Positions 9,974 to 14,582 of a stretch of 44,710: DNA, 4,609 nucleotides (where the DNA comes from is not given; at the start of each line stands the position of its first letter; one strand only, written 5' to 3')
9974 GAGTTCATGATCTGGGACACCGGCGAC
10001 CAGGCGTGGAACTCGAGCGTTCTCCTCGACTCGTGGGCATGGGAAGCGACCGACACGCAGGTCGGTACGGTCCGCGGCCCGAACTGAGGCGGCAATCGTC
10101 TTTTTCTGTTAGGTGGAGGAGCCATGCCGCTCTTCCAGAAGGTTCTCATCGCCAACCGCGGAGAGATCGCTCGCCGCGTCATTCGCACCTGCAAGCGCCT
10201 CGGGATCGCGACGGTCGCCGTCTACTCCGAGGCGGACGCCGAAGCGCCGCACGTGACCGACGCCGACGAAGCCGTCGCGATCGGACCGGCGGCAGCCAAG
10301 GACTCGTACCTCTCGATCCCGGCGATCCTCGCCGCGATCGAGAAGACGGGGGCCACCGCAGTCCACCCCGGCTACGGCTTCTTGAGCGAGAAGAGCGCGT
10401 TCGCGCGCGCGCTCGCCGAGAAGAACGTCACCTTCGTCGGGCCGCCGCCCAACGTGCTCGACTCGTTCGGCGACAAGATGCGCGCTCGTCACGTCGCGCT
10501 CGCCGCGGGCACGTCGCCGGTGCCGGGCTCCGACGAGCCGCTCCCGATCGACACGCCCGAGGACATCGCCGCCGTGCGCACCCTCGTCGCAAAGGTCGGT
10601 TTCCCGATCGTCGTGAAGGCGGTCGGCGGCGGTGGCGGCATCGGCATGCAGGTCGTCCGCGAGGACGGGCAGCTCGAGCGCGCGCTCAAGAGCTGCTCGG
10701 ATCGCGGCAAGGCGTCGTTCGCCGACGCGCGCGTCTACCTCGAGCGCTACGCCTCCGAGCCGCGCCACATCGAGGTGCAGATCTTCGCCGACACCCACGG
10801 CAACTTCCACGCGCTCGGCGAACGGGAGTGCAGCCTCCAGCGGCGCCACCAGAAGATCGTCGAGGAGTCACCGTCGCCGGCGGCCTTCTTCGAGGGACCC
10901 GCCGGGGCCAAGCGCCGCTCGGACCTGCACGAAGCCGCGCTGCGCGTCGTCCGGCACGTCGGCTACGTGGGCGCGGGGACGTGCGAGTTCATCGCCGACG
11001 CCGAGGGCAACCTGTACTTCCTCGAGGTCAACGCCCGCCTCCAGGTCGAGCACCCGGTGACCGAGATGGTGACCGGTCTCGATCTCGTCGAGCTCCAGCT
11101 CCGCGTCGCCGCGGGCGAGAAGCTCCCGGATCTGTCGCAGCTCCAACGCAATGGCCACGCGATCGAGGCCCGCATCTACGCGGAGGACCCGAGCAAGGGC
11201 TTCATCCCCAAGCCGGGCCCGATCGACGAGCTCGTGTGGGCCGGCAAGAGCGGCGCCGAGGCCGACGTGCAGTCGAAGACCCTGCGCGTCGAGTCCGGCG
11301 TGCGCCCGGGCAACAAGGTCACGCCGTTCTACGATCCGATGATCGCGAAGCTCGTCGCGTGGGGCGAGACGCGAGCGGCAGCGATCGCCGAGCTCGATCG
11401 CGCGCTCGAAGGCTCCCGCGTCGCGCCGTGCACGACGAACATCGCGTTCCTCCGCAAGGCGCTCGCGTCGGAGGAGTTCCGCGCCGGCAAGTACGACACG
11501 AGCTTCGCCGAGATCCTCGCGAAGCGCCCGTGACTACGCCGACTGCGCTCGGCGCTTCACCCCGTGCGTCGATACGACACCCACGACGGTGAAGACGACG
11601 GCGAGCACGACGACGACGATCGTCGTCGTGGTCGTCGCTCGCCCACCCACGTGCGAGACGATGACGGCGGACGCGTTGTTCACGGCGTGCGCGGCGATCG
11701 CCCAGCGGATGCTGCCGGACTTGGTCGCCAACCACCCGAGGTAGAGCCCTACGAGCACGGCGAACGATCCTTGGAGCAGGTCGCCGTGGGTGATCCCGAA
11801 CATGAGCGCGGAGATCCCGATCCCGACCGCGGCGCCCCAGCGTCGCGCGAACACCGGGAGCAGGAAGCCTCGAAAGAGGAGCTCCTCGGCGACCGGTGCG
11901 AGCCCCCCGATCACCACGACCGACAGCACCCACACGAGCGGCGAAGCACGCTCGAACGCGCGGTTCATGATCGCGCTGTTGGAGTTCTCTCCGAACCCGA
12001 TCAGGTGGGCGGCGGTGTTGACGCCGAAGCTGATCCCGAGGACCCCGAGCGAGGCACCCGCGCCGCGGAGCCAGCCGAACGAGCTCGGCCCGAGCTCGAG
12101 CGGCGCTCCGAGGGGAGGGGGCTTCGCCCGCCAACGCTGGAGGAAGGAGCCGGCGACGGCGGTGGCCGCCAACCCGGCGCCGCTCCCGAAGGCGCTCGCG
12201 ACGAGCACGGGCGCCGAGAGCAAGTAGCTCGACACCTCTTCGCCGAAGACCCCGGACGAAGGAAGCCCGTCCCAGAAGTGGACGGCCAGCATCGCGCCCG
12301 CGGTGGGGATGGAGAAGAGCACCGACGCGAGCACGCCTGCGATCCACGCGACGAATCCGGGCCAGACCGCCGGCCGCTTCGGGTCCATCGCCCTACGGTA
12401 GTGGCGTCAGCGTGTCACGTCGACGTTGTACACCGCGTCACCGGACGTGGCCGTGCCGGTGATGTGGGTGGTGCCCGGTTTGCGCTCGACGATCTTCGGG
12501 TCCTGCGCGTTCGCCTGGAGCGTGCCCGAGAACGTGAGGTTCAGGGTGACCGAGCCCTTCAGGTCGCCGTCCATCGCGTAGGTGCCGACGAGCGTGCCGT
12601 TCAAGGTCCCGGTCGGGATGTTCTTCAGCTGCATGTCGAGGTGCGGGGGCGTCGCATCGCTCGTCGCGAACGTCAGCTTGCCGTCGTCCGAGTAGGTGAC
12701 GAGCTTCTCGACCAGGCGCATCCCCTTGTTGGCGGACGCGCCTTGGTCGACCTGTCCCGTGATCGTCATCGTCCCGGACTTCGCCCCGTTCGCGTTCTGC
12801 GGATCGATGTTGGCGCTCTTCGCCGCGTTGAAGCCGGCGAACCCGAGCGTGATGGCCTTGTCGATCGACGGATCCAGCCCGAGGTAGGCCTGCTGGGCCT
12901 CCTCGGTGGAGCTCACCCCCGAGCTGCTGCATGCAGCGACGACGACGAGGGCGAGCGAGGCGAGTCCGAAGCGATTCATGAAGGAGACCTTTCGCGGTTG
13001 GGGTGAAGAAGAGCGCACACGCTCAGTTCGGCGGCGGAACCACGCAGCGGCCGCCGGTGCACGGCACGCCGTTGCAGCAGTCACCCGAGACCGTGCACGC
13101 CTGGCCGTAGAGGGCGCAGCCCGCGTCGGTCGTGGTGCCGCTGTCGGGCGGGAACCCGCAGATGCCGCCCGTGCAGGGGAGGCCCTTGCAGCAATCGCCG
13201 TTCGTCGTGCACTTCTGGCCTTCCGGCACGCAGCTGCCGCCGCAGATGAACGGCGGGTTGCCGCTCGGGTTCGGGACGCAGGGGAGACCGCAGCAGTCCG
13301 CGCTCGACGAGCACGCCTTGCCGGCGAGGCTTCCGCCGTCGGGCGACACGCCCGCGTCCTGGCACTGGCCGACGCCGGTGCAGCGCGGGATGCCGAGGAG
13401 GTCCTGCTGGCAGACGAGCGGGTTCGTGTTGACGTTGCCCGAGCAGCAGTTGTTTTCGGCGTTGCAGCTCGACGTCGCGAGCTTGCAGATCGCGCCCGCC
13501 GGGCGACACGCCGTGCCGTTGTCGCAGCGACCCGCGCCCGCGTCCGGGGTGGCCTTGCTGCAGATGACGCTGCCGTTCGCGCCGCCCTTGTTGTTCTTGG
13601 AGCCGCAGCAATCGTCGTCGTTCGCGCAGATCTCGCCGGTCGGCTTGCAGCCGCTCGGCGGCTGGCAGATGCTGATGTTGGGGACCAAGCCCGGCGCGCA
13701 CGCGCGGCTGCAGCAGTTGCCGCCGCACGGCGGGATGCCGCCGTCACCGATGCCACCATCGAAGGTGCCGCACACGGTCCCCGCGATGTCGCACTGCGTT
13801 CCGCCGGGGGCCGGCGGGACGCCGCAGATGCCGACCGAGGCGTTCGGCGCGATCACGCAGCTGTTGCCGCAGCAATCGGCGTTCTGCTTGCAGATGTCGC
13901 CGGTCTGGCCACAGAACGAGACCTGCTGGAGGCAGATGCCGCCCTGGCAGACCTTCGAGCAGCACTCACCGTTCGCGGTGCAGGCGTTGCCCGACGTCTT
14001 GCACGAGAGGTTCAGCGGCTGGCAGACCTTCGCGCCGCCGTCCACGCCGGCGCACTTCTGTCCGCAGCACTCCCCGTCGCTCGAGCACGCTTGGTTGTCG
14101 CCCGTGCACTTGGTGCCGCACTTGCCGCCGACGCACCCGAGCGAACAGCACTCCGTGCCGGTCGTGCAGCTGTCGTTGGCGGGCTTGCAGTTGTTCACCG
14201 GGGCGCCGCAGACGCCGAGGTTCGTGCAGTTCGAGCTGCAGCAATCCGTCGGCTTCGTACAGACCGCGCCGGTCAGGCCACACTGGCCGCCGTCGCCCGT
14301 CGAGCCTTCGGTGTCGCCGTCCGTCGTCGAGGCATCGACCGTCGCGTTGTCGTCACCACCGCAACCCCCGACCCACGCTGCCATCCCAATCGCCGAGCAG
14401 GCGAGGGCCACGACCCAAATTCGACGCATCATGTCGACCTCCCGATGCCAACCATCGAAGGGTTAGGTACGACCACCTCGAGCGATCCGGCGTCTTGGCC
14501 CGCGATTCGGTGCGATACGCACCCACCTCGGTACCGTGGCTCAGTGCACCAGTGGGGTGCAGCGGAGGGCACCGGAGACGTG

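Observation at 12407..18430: ECF sigma / anti-sigma pair heading a co-directional cluster of secreted proteins built from tandem knottin-like (C-C-CC-C-C) modules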

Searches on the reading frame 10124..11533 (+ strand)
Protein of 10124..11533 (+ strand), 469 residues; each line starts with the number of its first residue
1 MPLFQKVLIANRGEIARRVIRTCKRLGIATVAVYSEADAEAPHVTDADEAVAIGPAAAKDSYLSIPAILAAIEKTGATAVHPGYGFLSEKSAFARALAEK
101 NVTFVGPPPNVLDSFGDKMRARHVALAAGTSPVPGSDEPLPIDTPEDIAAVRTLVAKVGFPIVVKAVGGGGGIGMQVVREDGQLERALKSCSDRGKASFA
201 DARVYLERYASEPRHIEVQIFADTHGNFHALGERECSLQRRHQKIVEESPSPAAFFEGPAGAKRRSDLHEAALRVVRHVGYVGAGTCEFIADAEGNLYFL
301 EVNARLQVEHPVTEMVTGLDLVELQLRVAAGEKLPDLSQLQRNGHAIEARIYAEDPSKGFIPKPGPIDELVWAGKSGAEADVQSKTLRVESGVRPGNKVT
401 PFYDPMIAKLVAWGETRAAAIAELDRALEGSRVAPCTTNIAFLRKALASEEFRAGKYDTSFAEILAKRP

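Call 81: search_protein_families(library=pfam, proteins=[window:10124-11533:+], max_evalue=0.001)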
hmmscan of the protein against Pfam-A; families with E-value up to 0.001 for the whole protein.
window:10124-11533:+ (469 aa): 5 families
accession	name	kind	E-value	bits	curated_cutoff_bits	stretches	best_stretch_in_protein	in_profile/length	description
PF02786.22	CPSase_L_D2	-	3.9e-60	203.4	19.8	1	117-336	1-210/211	Carbamoyl-phosphate synthase L chain, ATP binding domain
PF00289.28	Biotin_carb_N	-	1.4e-44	151.5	25.5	1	4-112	2-110/110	Biotin carboxylase, N-terminal domain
PF02785.25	Biotin_carb_C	-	4.5e-32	110.8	32.4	1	348-462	1-106/108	Biotin carboxylase C-terminal domain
PF07478.18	Dala_Dala_lig_C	-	5.4e-12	46.1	24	1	150-304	27-174/204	D-ala D-ala ligase C-terminus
PF02222.28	ATP-grasp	-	1.7e-08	34.7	27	1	148-305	19-162/179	ATP-grasp domain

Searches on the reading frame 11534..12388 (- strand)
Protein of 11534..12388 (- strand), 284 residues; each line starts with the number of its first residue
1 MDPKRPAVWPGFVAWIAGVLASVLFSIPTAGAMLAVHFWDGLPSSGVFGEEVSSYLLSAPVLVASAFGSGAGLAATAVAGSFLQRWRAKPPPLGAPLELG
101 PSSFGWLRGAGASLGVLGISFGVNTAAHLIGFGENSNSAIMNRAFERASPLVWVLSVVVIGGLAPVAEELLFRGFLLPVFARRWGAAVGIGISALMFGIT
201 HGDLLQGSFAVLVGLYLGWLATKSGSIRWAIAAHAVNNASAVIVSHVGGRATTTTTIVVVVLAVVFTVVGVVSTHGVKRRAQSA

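Call 81: search_protein_families(library=pfam, proteins=[window:11534-12388:-], max_evalue=0.001)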
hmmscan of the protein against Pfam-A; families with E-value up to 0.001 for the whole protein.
window:11534-12388:- (284 aa): 1 family
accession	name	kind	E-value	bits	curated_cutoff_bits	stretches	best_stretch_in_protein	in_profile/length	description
PF02517.21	Rce1-like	-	7.3e-20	71.5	22.4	1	153-239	4-92/93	Type II CAAX prenyl endopeptidase Rce1-like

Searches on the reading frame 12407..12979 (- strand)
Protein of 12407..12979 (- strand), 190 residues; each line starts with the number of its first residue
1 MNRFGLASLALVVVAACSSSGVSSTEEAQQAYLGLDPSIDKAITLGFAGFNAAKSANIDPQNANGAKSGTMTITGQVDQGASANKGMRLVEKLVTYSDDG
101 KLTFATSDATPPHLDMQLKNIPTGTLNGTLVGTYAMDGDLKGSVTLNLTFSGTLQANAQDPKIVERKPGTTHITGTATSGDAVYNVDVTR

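Call 5: search_protein_families(library=pfam, proteins=[window:12407-12979:-], max_evalue=1)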
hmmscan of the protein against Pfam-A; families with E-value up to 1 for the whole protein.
window:12407-12979:- (190 aa): 2 families
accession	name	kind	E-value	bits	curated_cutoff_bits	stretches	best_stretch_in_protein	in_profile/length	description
PF25699.1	AcrF8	-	0.18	12.3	27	1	37-91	6-58/92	Anti-CRISPR protein AcrF8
PF07532.17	Big_4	-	0.29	11.2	22.1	0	61-78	40-57/59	Bacterial Ig-like domain (group 4)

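Call 6: search_protein_families(library=ncbifam, proteins=[window:12407-12979:-], max_evalue=1)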
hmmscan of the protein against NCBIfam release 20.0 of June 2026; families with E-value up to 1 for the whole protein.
window:12407-12979:- (190 aa): 1 family
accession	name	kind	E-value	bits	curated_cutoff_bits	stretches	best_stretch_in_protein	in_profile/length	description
NF053532.1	lipo_SCO4651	subfamily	0.44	10.1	65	1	7-82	9-83/277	SCO4651 family lipoprotein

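Call 84: search_solved_structures(query=window:12407-12979:-, max_evalue=10)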
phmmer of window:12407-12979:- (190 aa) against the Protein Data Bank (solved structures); distinct sequences matched with E-value up to 10: 1.
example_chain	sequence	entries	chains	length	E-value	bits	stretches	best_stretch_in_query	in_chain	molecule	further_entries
6vqw_A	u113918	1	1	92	0.75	12.9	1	36-91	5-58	AcrF8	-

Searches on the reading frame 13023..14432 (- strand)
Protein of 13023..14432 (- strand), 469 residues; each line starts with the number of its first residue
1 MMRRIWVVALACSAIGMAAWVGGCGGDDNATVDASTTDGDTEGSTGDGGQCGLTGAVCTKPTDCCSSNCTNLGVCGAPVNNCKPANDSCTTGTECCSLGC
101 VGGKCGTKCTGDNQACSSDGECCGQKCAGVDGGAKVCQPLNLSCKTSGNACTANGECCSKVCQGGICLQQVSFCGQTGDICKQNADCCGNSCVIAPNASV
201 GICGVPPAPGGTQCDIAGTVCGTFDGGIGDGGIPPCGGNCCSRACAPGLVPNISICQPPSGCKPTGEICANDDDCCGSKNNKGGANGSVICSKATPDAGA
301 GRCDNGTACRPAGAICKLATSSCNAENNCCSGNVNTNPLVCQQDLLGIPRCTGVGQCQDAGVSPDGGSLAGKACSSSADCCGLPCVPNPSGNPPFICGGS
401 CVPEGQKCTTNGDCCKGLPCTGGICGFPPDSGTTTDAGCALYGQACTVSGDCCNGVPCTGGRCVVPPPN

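Call 5: search_protein_families(library=pfam, proteins=[window:13023-14432:-], max_evalue=1)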
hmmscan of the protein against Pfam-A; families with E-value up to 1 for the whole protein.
window:13023-14432:- (469 aa): 1 family
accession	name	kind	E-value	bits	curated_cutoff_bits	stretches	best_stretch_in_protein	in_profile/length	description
PF17557.7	Conotoxin_I2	-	6.9e-10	39.3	27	5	401-428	1-27/38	I2-superfamily conotoxins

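Call 6: search_protein_families(library=ncbifam, proteins=[window:13023-14432:-], max_evalue=1)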
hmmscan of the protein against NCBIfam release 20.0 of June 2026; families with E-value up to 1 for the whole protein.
window:13023-14432:- (469 aa): 0 families

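Call 8: search_solved_structures(query=window:13023-14432:-, max_evalue=1, show_alignments=2)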
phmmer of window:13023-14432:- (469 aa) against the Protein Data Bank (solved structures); distinct sequences matched with E-value up to 1: 1.
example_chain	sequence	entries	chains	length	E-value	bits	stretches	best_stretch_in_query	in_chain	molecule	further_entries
6nk9_A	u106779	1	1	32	0.64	12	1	401-423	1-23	Aca Toxin 1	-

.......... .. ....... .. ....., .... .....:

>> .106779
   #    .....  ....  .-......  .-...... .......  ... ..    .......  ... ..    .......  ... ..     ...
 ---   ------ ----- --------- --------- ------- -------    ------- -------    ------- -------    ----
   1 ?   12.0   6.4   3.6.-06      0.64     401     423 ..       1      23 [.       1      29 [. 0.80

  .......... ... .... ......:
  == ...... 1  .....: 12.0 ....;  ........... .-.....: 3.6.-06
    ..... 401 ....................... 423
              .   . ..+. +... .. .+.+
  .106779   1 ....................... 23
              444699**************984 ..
